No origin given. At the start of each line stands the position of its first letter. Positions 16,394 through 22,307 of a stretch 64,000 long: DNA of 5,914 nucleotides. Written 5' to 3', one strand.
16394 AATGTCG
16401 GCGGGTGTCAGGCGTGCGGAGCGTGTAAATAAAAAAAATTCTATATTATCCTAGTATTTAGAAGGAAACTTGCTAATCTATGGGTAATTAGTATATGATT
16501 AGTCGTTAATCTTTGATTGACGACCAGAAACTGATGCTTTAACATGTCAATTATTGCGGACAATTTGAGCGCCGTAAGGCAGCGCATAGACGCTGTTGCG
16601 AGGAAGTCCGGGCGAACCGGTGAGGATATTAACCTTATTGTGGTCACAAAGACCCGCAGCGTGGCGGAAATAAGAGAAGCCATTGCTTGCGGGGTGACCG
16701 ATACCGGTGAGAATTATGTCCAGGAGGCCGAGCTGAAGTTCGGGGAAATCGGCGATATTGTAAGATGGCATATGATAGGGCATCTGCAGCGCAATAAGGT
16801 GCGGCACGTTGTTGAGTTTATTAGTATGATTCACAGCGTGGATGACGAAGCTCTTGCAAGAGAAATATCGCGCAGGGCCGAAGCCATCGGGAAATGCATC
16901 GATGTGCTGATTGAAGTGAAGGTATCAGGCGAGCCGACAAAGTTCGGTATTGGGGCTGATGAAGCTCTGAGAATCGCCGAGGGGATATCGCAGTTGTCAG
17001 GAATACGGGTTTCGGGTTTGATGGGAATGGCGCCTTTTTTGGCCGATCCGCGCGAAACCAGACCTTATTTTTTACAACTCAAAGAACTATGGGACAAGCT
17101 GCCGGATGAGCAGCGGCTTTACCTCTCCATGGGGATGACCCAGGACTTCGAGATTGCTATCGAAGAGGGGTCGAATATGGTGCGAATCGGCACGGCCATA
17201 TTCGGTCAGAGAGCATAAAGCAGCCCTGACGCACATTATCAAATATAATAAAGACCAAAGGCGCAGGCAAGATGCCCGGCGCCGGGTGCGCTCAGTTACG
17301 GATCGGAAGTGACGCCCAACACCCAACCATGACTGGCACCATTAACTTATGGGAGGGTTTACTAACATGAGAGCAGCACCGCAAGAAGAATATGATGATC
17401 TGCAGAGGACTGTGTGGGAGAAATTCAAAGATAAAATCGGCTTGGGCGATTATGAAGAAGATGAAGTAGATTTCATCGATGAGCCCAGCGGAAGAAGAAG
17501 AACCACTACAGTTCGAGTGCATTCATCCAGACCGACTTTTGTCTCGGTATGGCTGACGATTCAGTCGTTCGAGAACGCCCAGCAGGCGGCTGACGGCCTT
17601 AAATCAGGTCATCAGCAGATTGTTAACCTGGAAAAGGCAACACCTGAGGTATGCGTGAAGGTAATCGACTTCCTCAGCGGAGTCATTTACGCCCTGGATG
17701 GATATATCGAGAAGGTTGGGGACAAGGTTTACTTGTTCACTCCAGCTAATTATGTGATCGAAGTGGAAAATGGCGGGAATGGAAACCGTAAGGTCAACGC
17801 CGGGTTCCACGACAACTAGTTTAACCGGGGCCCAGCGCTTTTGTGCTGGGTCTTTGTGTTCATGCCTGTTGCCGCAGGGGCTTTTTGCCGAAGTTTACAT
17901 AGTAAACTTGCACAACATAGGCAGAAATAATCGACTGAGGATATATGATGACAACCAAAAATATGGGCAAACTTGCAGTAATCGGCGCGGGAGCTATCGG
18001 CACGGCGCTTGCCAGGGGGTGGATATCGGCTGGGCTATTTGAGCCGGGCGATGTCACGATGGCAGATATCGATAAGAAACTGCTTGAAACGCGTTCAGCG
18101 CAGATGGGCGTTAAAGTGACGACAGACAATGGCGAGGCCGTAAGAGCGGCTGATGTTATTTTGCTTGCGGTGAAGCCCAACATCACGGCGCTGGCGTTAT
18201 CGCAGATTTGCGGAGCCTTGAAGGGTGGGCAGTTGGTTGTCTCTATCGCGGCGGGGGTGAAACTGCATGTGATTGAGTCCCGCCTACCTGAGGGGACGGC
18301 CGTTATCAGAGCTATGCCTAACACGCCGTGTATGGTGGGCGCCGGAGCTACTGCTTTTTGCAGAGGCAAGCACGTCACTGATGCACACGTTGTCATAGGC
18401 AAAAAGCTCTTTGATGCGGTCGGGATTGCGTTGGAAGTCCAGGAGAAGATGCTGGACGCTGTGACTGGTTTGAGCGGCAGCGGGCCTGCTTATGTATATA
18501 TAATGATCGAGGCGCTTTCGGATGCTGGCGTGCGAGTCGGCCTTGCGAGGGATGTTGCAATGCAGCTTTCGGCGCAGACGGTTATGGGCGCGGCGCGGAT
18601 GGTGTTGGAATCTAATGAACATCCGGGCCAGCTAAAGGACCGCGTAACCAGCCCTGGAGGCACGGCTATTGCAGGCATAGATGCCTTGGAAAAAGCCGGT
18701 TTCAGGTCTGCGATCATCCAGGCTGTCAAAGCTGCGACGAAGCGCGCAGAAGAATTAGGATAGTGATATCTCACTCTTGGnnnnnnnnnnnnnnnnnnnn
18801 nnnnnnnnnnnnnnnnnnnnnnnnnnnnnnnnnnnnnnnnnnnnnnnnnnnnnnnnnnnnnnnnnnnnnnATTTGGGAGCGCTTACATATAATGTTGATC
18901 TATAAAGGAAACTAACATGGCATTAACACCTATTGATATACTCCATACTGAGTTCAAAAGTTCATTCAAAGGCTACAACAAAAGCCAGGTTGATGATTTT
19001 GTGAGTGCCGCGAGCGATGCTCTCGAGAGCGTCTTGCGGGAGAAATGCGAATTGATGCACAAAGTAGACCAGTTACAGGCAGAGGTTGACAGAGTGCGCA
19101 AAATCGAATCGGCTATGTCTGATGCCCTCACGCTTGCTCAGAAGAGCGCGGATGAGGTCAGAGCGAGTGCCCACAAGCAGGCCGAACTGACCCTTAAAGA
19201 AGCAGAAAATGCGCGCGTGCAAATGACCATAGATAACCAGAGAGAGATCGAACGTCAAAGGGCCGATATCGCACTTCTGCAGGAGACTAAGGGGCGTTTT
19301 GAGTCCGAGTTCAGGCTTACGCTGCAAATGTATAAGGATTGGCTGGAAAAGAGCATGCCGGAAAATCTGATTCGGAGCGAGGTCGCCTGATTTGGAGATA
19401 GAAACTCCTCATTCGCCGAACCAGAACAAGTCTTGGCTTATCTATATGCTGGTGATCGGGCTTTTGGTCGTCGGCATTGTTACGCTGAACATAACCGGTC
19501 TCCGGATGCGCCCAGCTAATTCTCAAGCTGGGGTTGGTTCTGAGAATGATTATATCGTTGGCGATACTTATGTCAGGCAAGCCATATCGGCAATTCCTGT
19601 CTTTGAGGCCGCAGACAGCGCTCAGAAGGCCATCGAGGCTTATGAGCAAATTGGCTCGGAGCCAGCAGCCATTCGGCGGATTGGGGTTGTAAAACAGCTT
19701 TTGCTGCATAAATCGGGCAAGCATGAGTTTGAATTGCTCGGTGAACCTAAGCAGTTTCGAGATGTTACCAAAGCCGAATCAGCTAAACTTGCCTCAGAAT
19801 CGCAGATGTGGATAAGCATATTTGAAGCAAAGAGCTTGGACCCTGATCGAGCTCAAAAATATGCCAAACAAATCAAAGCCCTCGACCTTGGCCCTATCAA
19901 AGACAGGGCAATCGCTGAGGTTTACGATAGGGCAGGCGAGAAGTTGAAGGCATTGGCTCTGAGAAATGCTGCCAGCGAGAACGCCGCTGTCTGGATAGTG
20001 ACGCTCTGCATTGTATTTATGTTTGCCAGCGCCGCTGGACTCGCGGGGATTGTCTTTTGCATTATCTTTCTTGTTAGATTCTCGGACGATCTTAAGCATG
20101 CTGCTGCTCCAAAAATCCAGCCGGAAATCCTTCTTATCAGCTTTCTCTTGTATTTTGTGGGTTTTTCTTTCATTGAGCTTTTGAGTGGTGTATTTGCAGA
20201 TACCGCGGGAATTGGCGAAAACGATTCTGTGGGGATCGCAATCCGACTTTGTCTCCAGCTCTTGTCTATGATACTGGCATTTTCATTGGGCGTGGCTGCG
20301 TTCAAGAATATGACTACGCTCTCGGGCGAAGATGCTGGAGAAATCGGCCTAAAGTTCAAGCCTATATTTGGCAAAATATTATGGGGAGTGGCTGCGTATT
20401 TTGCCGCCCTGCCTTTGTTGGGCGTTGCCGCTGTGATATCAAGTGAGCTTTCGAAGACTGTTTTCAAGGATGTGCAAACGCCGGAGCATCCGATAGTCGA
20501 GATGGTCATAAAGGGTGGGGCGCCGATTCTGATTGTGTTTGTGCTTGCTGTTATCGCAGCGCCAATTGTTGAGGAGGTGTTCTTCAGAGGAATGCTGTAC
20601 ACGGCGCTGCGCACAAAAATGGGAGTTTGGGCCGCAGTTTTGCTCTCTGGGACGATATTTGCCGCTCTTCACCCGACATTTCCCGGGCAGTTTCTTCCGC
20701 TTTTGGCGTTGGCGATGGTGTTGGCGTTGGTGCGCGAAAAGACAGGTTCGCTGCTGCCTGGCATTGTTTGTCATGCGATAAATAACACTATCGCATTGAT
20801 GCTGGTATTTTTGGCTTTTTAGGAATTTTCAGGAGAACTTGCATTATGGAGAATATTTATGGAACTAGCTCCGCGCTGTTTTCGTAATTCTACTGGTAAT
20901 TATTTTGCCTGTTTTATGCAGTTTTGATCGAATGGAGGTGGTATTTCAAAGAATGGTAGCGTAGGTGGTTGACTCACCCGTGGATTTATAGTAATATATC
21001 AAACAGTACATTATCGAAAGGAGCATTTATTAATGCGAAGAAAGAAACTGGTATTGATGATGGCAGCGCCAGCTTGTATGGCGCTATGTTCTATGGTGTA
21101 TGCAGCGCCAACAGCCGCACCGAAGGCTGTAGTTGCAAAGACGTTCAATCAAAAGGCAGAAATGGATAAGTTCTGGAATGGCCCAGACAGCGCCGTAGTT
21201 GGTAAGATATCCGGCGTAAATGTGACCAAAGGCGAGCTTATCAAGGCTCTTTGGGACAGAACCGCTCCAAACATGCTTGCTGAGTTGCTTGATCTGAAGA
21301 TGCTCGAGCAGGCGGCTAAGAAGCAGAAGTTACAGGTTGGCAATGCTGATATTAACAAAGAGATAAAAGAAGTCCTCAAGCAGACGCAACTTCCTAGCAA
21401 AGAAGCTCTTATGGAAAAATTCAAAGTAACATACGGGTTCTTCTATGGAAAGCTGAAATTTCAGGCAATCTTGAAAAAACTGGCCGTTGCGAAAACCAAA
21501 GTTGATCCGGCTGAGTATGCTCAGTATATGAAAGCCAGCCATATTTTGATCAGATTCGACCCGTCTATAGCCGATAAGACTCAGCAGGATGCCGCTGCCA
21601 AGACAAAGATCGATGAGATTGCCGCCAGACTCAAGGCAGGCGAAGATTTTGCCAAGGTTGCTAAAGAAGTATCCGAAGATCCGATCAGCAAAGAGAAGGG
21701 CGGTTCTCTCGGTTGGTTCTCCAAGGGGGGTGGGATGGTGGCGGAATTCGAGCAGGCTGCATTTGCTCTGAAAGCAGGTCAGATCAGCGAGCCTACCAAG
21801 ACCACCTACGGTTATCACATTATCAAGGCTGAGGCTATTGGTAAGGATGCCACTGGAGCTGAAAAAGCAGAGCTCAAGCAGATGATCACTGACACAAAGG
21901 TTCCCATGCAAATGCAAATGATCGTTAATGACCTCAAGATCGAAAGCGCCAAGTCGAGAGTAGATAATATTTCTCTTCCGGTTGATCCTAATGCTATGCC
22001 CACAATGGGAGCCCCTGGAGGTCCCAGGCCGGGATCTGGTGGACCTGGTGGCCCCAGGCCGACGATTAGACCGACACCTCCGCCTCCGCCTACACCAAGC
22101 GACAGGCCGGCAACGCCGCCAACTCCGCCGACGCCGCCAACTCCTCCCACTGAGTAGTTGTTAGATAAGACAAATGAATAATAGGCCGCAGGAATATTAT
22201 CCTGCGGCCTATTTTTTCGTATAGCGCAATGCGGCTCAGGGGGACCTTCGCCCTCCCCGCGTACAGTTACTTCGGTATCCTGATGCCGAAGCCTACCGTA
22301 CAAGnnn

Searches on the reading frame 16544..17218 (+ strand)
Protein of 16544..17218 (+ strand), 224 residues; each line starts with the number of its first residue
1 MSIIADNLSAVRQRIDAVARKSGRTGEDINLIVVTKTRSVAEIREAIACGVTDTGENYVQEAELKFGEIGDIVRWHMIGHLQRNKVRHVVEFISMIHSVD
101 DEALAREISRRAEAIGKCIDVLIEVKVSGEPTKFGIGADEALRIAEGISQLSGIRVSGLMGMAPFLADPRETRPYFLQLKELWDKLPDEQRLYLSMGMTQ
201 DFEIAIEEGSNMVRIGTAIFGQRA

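Call 55: search_protein_families(library=pfam, proteins=[window:16544-17218:+], max_evalue=0.0001)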
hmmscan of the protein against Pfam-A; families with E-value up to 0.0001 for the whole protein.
window:16544-17218:+ (224 aa): 1 family
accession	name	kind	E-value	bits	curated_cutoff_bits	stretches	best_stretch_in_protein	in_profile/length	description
PF01168.26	Ala_racemase_N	-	2e-19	70.6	24.1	1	7-223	2-219/220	Alanine racemase, N-terminal domain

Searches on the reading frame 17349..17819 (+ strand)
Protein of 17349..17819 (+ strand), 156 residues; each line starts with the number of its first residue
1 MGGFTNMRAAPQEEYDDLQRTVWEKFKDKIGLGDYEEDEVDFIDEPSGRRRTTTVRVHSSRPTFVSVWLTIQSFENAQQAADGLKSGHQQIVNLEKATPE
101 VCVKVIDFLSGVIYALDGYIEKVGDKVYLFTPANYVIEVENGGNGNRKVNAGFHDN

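Call 55: search_protein_families(library=pfam, proteins=[window:17349-17819:+], max_evalue=0.0001)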
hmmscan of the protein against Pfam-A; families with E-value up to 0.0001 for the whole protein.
window:17349-17819:+ (156 aa): 1 family
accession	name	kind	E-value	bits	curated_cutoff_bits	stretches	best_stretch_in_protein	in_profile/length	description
PF04472.17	SepF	-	1.5e-20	73.7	27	1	69-136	4-71/72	Cell division protein SepF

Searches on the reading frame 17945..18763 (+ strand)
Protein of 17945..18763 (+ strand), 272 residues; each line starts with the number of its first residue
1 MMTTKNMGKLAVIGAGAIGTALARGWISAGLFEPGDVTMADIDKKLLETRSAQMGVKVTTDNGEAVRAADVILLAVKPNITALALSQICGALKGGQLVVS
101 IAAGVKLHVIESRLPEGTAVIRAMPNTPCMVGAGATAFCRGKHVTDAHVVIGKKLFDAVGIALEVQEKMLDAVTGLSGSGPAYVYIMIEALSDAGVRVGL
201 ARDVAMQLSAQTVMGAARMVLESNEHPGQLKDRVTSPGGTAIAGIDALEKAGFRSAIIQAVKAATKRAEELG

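Call 55: search_protein_families(library=pfam, proteins=[window:17945-18763:+], max_evalue=0.0001)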
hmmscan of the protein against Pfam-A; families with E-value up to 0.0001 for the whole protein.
window:17945-18763:+ (272 aa): 3 families
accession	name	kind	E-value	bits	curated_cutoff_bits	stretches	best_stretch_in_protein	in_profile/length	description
PF14748.11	P5CR_dimer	-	4.2e-43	146.3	25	1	167-271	1-105/105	Pyrroline-5-carboxylate reductase dimerisation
PF03807.23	F420_oxidored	-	5.6e-18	65.8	21.6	1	9-104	1-94/94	NADP oxidoreductase coenzyme F420-dependent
PF01210.29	NAD_Gly3P_dh_N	-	5.5e-06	26.9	23.1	1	9-107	1-108/158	NAD-dependent glycerol-3-phosphate dehydrogenase N-terminus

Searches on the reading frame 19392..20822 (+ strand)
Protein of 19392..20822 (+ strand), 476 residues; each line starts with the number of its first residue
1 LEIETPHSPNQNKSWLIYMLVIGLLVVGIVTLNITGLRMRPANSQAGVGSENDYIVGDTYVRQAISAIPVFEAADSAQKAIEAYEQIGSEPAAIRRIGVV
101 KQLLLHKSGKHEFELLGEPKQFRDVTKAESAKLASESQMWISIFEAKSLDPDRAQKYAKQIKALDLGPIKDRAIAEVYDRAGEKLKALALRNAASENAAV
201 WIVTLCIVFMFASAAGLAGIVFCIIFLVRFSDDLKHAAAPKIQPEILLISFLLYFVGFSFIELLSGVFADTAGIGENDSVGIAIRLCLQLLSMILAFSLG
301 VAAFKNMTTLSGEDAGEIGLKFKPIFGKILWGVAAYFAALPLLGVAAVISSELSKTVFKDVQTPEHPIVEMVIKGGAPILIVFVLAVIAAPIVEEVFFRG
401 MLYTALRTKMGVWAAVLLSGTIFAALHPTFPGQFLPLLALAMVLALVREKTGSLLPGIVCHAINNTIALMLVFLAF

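Call 55: search_protein_families(library=pfam, proteins=[window:19392-20822:+], max_evalue=0.0001)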
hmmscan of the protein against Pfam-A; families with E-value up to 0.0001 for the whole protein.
window:19392-20822:+ (476 aa): 1 family
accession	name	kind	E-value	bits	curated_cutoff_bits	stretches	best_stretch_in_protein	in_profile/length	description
PF02517.21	Rce1-like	-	1.2e-22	80.5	22.4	1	379-467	4-93/93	Type II CAAX prenyl endopeptidase Rce1-like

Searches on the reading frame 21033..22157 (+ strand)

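Call 73: search_protein_families(library=pfam, proteins=[window:21033-22157:+], max_evalue=0.00001)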
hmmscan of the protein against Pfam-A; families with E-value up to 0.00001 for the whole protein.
window:21033-22157:+ (374 aa): 3 families
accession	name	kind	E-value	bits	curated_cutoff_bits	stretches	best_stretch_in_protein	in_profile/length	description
PF13616.12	Rotamase_3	-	4e-31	108.4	22.5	1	163-266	13-112/116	PPIC-type PPIASE domain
PF00639.27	Rotamase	-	1.7e-27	96.7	21.7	1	170-267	1-96/97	PPIC-type PPIASE domain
PF13145.12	Rotamase_2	-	8e-09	36.8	27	1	183-269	26-108/121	PPIC-type PPIASE domain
